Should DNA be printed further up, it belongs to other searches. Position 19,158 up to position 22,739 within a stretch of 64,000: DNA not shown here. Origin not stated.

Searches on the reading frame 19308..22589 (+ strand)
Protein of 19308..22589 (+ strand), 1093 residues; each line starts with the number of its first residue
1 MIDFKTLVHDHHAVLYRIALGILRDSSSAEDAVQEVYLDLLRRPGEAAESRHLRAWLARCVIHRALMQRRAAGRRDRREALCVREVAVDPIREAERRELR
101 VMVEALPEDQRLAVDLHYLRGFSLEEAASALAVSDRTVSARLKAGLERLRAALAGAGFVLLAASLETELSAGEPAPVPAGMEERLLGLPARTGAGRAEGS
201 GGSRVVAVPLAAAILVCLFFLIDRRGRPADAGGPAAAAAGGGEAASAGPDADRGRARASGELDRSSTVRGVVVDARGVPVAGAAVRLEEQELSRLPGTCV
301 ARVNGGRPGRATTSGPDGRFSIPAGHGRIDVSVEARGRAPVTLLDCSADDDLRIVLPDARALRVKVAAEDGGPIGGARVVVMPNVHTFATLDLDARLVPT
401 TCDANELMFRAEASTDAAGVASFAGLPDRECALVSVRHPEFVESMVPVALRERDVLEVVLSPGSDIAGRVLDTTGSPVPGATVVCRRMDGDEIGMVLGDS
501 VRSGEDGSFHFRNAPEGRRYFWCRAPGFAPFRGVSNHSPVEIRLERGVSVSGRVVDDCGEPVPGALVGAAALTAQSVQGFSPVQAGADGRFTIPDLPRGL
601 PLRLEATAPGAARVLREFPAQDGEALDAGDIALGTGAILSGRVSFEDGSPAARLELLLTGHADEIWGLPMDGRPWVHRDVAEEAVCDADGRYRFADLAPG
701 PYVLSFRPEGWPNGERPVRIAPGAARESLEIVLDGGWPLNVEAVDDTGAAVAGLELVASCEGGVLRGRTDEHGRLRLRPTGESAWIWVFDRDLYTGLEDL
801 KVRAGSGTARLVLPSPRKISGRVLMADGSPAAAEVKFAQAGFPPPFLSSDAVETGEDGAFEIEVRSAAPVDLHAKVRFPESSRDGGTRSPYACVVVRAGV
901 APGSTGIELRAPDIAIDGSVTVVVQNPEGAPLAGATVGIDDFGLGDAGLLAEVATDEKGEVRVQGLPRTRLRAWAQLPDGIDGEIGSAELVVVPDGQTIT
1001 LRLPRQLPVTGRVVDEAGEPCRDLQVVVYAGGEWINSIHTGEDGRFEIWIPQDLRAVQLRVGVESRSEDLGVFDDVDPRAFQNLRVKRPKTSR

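Call 96: search_protein_families(library=pfam, proteins=[window:19308-22589:+], max_evalue=0.001)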
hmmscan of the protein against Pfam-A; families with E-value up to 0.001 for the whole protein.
window:19308-22589:+ (1093 aa): 15 families
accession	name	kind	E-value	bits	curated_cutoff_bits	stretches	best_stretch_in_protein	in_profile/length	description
PF13620.12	CarboxypepD_reg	-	7.2e-62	206.2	32.3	5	466-532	2-63/82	Carboxypeptidase regulatory-like domain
PF13715.12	CarbopepD_reg_2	-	1.4e-15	57.5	32.2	0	466-520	1-47/88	CarboxypepD_reg-like domain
PF02369.22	Big_1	-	5.3e-14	52.5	34.9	0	920-964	21-65/93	Bacterial Ig-like domain (group 1)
PF04542.20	Sigma70_r2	-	2e-10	40.8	24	1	7-75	1-71/71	Sigma-70 region 2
PF08281.18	Sigma70_r4_2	-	2.2e-10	40.4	25.7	1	97-149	2-54/54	Sigma-70, region 4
PF24107.1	DUF7382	-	9.1e-10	38.7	27.4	0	459-487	14-43/65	Domain of unknown function (DUF7382)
PF00775.27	Dioxygenase_C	-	1.9e-09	37.7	27.3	0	628-704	21-98/182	Dioxygenase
PF04545.22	Sigma70_r4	-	1.3e-08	34.6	24.1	1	105-151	4-50/50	Sigma-70, region 4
PF17802.7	SpaA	-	2.4e-07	31.3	23.1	0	472-520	9-54/91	Prealbumin-like fold domain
PF17789.7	MG4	-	3.6e-07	30.8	24.7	0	1012-1062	21-74/95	Macroglobulin domain MG4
PF15976.11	CooC_C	-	6.1e-06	26.6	29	0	1008-1053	18-58/93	CS1-pili formation C-terminal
PF10670.15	DUF4198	-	1.3e-05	25.9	34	0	819-867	149-198/209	Domain of unknown function (DUF4198)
PF20598.4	DUF6795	-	0.00021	22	27.4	0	467-513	2-45/103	Domain of unknown function (DUF6795)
PF07638.17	Sigma70_ECF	-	0.00037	20.9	21.1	1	103-144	133-174/185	ECF sigma factor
PF17210.9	SdrD_B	-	0.00085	19.9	29.7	0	680-710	38-69/112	SdrD B-like domain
